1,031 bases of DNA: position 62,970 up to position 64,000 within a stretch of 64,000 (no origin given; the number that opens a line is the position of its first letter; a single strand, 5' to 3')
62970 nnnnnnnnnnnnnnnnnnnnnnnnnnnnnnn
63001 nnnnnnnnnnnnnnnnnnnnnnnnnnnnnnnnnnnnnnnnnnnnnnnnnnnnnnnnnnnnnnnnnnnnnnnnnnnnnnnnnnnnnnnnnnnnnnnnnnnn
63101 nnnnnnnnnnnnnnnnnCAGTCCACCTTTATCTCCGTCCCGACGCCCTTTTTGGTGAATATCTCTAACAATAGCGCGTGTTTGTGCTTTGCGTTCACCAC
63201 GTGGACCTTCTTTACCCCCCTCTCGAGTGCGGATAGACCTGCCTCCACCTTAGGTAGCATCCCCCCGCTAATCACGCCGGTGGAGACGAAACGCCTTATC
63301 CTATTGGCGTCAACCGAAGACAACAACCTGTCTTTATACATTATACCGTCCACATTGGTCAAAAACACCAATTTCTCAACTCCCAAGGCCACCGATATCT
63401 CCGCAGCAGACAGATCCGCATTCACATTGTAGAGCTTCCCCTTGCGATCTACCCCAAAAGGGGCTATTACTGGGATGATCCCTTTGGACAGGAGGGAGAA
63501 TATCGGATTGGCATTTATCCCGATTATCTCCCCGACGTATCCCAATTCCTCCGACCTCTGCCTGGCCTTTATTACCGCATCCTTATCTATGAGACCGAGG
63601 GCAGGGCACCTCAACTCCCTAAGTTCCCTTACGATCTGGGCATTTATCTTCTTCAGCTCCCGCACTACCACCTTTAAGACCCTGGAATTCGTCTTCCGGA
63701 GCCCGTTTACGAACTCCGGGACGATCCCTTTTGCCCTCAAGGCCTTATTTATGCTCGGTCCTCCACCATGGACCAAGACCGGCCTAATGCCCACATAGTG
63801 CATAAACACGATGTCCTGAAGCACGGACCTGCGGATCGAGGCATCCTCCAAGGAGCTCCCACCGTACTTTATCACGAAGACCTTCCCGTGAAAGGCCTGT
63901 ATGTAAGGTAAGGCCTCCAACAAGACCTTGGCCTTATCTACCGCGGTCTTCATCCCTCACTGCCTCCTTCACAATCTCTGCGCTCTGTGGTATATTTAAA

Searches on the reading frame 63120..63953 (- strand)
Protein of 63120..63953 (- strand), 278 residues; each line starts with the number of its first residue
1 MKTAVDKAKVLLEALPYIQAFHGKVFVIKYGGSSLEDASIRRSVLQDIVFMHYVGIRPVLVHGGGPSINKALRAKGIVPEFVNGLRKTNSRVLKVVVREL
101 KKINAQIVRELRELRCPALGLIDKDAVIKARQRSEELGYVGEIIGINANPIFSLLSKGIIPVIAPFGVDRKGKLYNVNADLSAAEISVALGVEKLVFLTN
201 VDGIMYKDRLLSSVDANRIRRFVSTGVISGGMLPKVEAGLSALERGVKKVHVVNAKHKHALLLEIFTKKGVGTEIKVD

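Call 44: find_encoding_contigs(protein=window:63120-63953:-, flank=10000, max_places=3)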
Protein window:63120-63953:- (278 aa): no gene with exactly this product is on record in the collection.
